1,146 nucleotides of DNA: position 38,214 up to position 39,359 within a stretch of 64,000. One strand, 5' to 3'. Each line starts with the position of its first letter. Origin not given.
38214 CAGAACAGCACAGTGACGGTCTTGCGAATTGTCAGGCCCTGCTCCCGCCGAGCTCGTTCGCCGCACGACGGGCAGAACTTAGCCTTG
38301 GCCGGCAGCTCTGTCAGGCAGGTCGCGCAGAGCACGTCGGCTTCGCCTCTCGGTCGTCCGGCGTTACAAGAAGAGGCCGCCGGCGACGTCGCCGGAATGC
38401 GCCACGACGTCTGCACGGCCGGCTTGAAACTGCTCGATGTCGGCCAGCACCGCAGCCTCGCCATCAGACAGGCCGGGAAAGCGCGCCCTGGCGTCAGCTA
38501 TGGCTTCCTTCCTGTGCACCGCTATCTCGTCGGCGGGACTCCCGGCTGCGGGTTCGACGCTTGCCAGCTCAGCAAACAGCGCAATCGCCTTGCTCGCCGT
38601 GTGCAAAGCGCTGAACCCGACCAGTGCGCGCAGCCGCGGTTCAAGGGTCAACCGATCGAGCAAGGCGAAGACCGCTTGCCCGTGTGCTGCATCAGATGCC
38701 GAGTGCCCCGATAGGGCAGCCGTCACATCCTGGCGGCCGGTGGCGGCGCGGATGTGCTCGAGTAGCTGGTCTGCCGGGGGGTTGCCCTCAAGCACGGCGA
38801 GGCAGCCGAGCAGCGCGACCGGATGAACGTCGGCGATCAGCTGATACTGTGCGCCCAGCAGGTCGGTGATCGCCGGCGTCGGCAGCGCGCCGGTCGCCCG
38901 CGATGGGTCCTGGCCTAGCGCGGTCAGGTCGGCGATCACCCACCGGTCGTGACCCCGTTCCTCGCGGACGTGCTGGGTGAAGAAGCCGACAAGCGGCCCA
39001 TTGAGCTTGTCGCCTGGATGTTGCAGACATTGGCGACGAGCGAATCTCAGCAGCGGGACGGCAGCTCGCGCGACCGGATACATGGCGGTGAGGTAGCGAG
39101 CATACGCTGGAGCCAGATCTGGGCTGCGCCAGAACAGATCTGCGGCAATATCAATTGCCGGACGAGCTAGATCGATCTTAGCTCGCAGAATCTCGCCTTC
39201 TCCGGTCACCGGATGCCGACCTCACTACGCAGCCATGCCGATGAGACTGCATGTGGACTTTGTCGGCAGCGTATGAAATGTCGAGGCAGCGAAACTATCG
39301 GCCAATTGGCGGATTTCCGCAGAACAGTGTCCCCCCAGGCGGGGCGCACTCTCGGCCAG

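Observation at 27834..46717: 18.7-kb single-strand RiPP-like cluster with an enzyme combination I cannot assign to a described class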

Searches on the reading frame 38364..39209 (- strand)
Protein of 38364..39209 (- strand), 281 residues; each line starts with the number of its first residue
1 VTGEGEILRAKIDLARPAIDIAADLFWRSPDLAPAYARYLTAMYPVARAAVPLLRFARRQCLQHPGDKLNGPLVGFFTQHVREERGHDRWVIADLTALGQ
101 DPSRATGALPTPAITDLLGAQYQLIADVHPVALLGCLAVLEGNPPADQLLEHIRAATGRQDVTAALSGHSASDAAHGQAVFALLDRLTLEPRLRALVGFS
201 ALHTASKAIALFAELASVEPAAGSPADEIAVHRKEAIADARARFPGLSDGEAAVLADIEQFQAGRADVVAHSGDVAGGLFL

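Call 4: search_protein_families(library=pfam, proteins=[window:38364-39209:-], max_evalue=0.01)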
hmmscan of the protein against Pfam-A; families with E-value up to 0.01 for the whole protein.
window:38364-39209:- (281 aa): 1 family
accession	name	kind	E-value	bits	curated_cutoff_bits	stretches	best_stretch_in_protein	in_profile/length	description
PF14518.11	Haem_oxygenas_2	-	5.2e-10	39.9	28.9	1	71-204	27-172/177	Iron-containing redox enzyme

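Call 5: search_protein_families(library=ncbifam, proteins=[window:38364-39209:-], max_evalue=0.01)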
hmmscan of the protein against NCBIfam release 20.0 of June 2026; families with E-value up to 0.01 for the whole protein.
window:38364-39209:- (281 aa): 0 families

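Call 50: find_homologous_proteins(query=window:38364-39209:-, max_evalue=0.001)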
Query window:38364-39209:- (281 aa): 38 proteins with E <= 0.001 among 8000 candidates.
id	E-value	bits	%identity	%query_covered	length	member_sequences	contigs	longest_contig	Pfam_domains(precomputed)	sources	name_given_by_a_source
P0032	5.7e-147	507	100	85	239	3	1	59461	PF14518.12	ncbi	-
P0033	8.4e-105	369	63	100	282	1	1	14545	PF14518.12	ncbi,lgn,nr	ncbi:MAG: iron-containing redox enzyme family protein [Actinomycetota bacterium]|nr:iron-containing 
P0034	2.0e-90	321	58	99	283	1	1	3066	PF14518.12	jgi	jgi:hypothetical protein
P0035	4.0e-90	320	59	99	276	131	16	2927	PF14518.12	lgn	-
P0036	5.6e-90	320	57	99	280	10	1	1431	PF14518.12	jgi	jgi:hypothetical protein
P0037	8.4e-90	319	57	99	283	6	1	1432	PF14518.12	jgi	jgi:Iron-containing redox enzyme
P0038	8.8e-90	319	59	99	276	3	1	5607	PF14518.12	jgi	jgi:heme oxygenase-like protein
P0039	2.4e-89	318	60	99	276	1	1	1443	PF14518.12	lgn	-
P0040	1.2e-88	316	57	99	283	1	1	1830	PF14518.12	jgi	jgi:hypothetical protein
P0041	1.3e-88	315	58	100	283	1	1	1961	PF14518.12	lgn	-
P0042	3.8e-88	314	58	99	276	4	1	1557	PF14518.12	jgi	-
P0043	4.4e-88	314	58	99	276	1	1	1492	PF14518.12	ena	-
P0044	6.0e-88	313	58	99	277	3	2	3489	PF14518.12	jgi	jgi:hypothetical protein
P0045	7.7e-88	313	59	99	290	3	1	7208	PF14518.12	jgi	jgi:Iron-containing redox enzyme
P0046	5.8e-87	310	57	99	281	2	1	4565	PF14518.12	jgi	jgi:hypothetical protein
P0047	1.9e-86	308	58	99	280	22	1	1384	PF14518.12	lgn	-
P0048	1.9e-85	305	54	99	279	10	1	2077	PF14518.12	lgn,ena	-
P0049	5.3e-85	304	57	98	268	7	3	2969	PF14518.12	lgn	-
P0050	2.5e-84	301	55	100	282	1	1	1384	PF14518.12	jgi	jgi:hypothetical protein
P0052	8.0e-82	293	62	56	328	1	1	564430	PF14518.12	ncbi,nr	ncbi:hypothetical protein J5X84_04155 [Streptosporangiaceae bacterium NEAU-GS5]|nr:hypothetical prot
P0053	1.2e-80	289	56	100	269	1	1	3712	PF14518.12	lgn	-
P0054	4.5e-80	287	56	100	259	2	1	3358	PF14518.12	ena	-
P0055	1.5e-78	282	56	100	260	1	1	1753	PF14518.12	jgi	jgi:hypothetical protein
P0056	6.0e-75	271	57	91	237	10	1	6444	PF14518.12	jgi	jgi:hypothetical protein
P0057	8.1e-73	264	52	99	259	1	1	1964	PF14518.12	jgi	jgi:hypothetical protein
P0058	1.8e-47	181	42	80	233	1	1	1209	PF14518.12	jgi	jgi:hypothetical protein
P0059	6.6e-43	166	43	78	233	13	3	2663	PF14518.12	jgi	jgi:hypothetical protein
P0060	1.1e-42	165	42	76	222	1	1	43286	PF14518.12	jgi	jgi:hypothetical protein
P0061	3.5e-41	160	41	76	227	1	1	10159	PF14518.12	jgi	jgi:hypothetical protein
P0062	3.7e-38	150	44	76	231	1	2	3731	PF14518.12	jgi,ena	jgi:hypothetical protein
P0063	1.2e-37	148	44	74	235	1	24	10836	PF14518.12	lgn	-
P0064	1.3e-33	135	40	73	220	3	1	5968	PF14518.12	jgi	jgi:pyrroloquinoline quinone (PQQ) biosynthesis protein C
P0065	3.2e-32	131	39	78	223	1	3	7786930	PF14518.12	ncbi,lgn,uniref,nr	ncbi:hypothetical protein FHS43_001805 [Streptosporangium becharense]|uniref:Iron-containing redox e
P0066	5.1e-32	130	40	75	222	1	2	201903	PF14518.12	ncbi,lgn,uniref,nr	ncbi:iron-containing redox enzyme family protein [Kibdelosporangium persicum]|uniref:Long-chain acyl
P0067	7.8e-31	126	40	70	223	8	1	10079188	PF14518.12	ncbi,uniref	ncbi:iron-containing redox enzyme family protein [Streptosporangium sp. CA-115845]|uniref:iron-conta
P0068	1.9e-28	118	34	76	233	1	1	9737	PF14518.12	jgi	jgi:hypothetical protein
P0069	2.4e-12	65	33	54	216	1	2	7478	PF03070.22,PF14518.12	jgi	jgi:pyrroloquinoline quinone (PQQ) biosynthesis protein C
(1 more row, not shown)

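Call 57: find_encoding_contigs(protein=P0045, flank=10000, max_places=2)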
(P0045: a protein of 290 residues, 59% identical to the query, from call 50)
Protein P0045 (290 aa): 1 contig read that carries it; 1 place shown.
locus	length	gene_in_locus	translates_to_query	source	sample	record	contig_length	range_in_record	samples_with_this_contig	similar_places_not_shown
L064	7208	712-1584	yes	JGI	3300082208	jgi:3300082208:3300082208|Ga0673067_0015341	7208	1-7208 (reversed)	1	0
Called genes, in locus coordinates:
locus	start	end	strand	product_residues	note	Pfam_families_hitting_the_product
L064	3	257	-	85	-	?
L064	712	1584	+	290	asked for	PF14518:Haem_oxygenas_2 (weak)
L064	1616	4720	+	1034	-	PF00211:Guanylate_cyc, PF13240:Zn_Ribbon_1 (weak), PF13191:AAA_16, PF13424:TPR_12 (faint)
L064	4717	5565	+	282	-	PF00082:Peptidase_S8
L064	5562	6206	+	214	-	PF01590:GAF, PF13185:GAF_2, PF13492:GAF_3 (weak)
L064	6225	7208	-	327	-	?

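Call 58: find_encoding_contigs(protein=P0033, flank=10000, max_places=2)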
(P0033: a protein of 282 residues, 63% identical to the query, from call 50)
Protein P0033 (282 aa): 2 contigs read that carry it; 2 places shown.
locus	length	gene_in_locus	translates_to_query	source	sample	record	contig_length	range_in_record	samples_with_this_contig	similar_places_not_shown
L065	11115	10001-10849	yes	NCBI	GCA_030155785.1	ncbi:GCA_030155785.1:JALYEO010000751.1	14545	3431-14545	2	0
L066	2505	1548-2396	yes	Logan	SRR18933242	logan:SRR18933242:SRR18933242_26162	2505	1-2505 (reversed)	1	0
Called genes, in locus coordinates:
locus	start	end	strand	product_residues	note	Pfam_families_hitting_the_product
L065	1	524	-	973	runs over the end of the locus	PF00486:Trans_reg_C (weak), PF03704:BTAD, PF07719:TPR_2 (faint), PF13176:TPR_7 (faint), PF00515:TPR_1 (faint), PF13181:TPR_8 (faint), PF13374:TPR_10 (faint), PF13424:TPR_12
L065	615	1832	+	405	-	PF02518:HATPase_c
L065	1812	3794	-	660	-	PF02310:B12-binding (faint), PF04055:Radical_SAM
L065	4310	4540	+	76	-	-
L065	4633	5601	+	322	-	PF04055:Radical_SAM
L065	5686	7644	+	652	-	PF02310:B12-binding (faint), PF04055:Radical_SAM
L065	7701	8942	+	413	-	PF05977:MFS_3, PF07690:MFS_1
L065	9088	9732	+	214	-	PF08281:Sigma70_r4_2, PF00196:GerE, PF04545:Sigma70_r4 (weak)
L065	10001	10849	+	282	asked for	PF14518:Haem_oxygenas_2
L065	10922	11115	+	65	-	?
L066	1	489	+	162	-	?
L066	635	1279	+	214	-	PF08281:Sigma70_r4_2, PF00196:GerE, PF04545:Sigma70_r4 (weak)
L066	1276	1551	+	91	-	-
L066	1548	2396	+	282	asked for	PF14518:Haem_oxygenas_2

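Call 59: find_encoding_contigs(protein=P0065, flank=10000, max_places=1)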
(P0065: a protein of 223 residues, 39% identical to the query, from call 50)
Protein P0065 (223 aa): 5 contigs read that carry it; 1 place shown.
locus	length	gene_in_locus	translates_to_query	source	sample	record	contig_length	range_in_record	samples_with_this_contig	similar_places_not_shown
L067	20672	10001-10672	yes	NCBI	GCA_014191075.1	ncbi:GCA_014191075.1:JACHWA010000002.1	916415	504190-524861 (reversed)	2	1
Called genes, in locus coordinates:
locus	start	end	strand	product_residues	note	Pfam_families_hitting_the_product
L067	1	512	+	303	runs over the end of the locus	PF04055:Radical_SAM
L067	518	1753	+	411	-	PF04230:PS_pyruv_trans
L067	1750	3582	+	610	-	PF02310:B12-binding, PF04055:Radical_SAM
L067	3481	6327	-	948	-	-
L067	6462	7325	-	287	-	PF01061:ABC2_membrane, PF12698:ABC2_membrane_3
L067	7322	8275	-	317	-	PF00005:ABC_tran, PF13304:AAA_21 (faint)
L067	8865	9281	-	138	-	-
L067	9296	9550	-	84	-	-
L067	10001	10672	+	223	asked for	PF14518:Haem_oxygenas_2 (faint)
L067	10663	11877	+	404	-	-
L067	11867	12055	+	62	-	-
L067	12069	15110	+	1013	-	PF00211:Guanylate_cyc, PF13191:AAA_16, PF13401:AAA_22, PF13424:TPR_12 (weak)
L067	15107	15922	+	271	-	PF00082:Peptidase_S8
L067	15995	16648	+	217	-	PF01590:GAF, PF13185:GAF_2, PF13492:GAF_3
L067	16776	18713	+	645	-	PF00486:Trans_reg_C (weak), PF03704:BTAD, PF13401:AAA_22 (faint), PF13191:AAA_16 (weak)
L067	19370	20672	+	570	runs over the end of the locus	PF00501:AMP-binding, PF13193:AMP-binding_C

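Call 63: find_related_loci(query=A4, collection=metagenome_contigs, flank=10000)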
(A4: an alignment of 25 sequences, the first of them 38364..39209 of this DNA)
Query A4 (281 aa) in metagenome_contigs; peptide patterns used: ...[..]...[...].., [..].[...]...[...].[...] (x = any residue, [..] = any of these).
600 stretches matched a pattern (row limit reached: there are more); 408 encode a relative of the query (tblastn E <= 1e-3); the best 80 are kept; 80 distinct loci.
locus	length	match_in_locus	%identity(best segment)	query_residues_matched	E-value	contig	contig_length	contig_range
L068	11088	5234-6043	59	1-281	3e-96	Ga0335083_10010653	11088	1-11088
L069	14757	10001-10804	59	3-281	4e-93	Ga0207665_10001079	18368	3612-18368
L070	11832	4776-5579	59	3-281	2e-91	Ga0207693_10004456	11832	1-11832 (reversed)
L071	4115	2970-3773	58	3-281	3e-91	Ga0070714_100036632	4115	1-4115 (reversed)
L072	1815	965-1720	56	2-281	2e-93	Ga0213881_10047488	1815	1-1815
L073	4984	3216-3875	44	1-220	1e-49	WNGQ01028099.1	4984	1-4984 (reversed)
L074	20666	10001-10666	45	1-221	7e-48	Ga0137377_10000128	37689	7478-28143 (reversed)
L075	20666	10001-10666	45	1-221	7e-48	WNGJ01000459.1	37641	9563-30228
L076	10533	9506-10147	44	7-218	6e-48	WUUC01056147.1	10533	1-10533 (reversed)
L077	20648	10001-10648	43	1-215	1e-46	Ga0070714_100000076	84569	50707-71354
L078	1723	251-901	44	8-222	2e-47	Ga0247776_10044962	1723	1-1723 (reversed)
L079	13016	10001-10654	42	1-217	4e-46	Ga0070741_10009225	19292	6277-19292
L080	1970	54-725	43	1-227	4e-43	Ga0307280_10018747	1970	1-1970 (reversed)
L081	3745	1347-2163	64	3-281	1e-70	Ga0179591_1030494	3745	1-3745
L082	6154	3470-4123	41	6-221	5e-42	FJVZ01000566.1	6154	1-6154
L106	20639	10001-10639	43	8-217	2e-36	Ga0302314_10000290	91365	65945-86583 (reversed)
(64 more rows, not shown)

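Call 69: search_protein_families(library=ncbifam, proteins=[L074:7822-9027:+, L074:8817-10004:+, L074:10001-10693:+, L067:10663-11877:+, L074:12309-15410:+, L074:15407-16261:+, L074:16258-16935:+, L076:8361-9476:+], max_evalue=0.00001)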
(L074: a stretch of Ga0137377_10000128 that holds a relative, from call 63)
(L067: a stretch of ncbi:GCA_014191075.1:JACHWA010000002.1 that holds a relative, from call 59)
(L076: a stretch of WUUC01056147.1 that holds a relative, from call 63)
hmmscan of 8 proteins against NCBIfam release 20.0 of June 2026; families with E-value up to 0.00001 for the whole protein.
L074:7822-9027:+ (401 aa): 7 families
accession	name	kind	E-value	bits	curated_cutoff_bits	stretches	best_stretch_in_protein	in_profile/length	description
TIGR04051.1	rSAM_NirJ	equivalog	2.1e-07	30.2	515.45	1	41-126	5-91/354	heme d1 biosynthesis radical SAM protein NirJ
TIGR02666.1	moaA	equivalog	3.2e-07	29.6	284.05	1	43-155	15-129/336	GTP 3',8-cyclase MoaA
NF038283.1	viperin_w_prok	equivalog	1.4e-06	27.7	180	1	44-155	8-121/281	viperin family antiviral radical SAM protein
TIGR04546.1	rSAM_ahbC_deAc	equivalog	2.5e-06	26.5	650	1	40-116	41-117/390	12,18-didecarboxysiroheme deacetylase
TIGR04349.1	rSAM_QueE_gams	hypoth_equivalog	2.7e-06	27.2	300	0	37-105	19-83/210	7-carboxy-7-deazaguanine synthase QueE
TIGR02109.1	PQQ_syn_pqqE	equivalog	4.8e-06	25.8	381.35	1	38-120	7-89/358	pyrroloquinoline quinone biosynthesis protein PqqE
TIGR04133.1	rSAM_w_lipo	hypoth_equivalog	5.7e-06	25.5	425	1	40-124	26-114/350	TIGR04133 family radical SAM/SPASM protein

L074:8817-10004:+ (395 aa): 2 families
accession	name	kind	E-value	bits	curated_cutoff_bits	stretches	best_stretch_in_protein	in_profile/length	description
TIGR04078.1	rSAM_yydG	equivalog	4.3e-11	42.8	300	1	89-204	6-123/309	YydG family radical SAM peptide epimerase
TIGR03977.1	rSAM_pair_HxsC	equivalog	7.1e-08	31.7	267.9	1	80-149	21-87/292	His-Xaa-Ser system radical SAM maturase HxsC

L074:10001-10693:+ (230 aa): 0 families

L067:10663-11877:+ (404 aa): 3 families
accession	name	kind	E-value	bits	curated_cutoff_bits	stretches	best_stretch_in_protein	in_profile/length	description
TIGR02666.1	moaA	equivalog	1.2e-06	27.7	284.05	1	19-94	14-95/336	GTP 3',8-cyclase MoaA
TIGR04251.1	SCM_rSAM_ScmF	equivalog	1.8e-06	27.6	400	0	15-126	4-117/353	SynChlorMet cassette radical SAM/SPASM protein ScmF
TIGR04133.1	rSAM_w_lipo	hypoth_equivalog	3.1e-06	26.4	425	1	17-128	26-139/350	TIGR04133 family radical SAM/SPASM protein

L074:12309-15410:+ (1033 aa): 2 families
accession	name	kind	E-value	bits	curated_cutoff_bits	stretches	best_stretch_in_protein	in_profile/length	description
TIGR03903.1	TOMM_kin_cyc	equivalog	1.8e-59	201.7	705.75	1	29-596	281-868/1267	TOMM system kinase/cyclase fusion protein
TIGR02928.1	TIGR02928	subfamily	3.6e-06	26.1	181.3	0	231-274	17-60/366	orc1/cdc6 family replication initiation protein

L074:15407-16261:+ (284 aa): 5 families
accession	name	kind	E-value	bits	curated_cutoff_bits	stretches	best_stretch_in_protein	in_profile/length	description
NF049966.1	QH_SP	equivalog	1.2e-31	109.8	165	1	55-281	1-215/219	subtilisin-like serine protease QhpE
TIGR03921.1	T7SS_mycosin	equivalog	1.8e-30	106.3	278.75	1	42-280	3-266/353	type VII secretion-associated serine protease mycosin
NF051851.1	AtpSerPepEprS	equivalog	3.2e-07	28.8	1700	0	227-282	287-342/988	autotransporter serine peptidase EprS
TIGR03895.1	protease_PatA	subfamily_domain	2.5e-06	26.6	421.05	1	133-261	45-180/606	PatA/PatG family cyanobactin maturation protease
NF033595.1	denti_PrtP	equivalog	3.4e-06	26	300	0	187-282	380-483/606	dentilisin complex serine proteinase subunit PrtP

L074:16258-16935:+ (225 aa): 1 family
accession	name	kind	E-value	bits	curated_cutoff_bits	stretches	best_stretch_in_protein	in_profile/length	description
TIGR01817.1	nifA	equivalog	3.3e-13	49.3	528.85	1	14-171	12-167/534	nif-specific transcriptional activator NifA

L076:8361-9476:+ (371 aa): 12 families
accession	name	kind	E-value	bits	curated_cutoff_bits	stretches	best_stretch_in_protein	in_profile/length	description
TIGR04078.1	rSAM_yydG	equivalog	5.1e-10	39.3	300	1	17-155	3-145/309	YydG family radical SAM peptide epimerase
TIGR04250.1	SCM_rSAM_ScmE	equivalog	7.6e-08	31.6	400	1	19-127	7-113/358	SynChlorMet cassette radical SAM/SPASM protein ScmE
TIGR04545.1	rSAM_ahbD_hemeb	equivalog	2.4e-07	30.5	500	1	20-128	5-110/339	heme b synthase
TIGR02109.1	PQQ_syn_pqqE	equivalog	3e-07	29.7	381.35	1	14-129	6-118/358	pyrroloquinoline quinone biosynthesis protein PqqE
NF038283.1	viperin_w_prok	equivalog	5.5e-07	29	180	1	21-130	8-120/281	viperin family antiviral radical SAM protein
TIGR04053.2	TIGR04053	equivalog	5.6e-07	29.1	395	1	17-130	10-123/366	TIGR04053 family radical SAM/SPASM domain-containing protein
TIGR04051.1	rSAM_NirJ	equivalog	2.3e-06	26.8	515.45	1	17-153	4-144/354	heme d1 biosynthesis radical SAM protein NirJ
TIGR04054.1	rSAM_NirJ1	equivalog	3.9e-06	25.7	650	1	17-129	38-147/387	putative heme d1 biosynthesis radical SAM protein NirJ1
TIGR04251.1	SCM_rSAM_ScmF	equivalog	4.4e-06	26.3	400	1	16-191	5-173/353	SynChlorMet cassette radical SAM/SPASM protein ScmF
NF049973.1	radical_Rv1681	equivalog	5.2e-06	25.6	380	1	21-126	78-181/326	Rv1681 family radical SAM protein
TIGR04082.1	rSAM_for_selen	equivalog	7.1e-06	25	350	1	21-96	205-281/516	thio(seleno)oxazole modification radical SAM maturase SbtM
TIGR03977.1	rSAM_pair_HxsC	equivalog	7.5e-06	25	267.9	1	19-105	29-116/292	His-Xaa-Ser system radical SAM maturase HxsC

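Call 78: predict_structure(alignment_id=A4)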
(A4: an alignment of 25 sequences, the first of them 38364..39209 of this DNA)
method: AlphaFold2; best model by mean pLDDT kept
length: 281 residues; sequences in the alignment: 25
mean_pLDDT: 88.0   pTM: 0.76
mean pLDDT of the five models: 88.0, 87.8, 87.5, 85.6, 84.2
residues with pLDDT >= 90: 206; 70-90: 42; 50-70: 11; < 50: 22
segments of 3 or more residues with pLDDT < 50: 221-225, 265-281
pLDDT, mean of each block of 10 residues (from residue 1): 91 94 92 94 97 99 98 98 97 97 91 97 98 98 93 94 94 95 97 98 98 84 55 83 83 75 53 32 32
secondary structure, 60 per line:
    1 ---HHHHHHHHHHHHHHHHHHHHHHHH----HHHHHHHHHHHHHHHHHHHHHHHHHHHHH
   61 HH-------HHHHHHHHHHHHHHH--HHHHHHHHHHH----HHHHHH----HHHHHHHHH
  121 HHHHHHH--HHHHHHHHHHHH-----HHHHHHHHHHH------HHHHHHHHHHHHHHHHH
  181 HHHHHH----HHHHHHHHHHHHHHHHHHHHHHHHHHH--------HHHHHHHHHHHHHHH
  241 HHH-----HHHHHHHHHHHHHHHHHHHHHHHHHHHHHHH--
elements in order: H4-27 H32-62 H70-84 H87-97 H102-107 H112-127 H130-141 H147-157 H164-186 H191-217 H226-243 H249-279
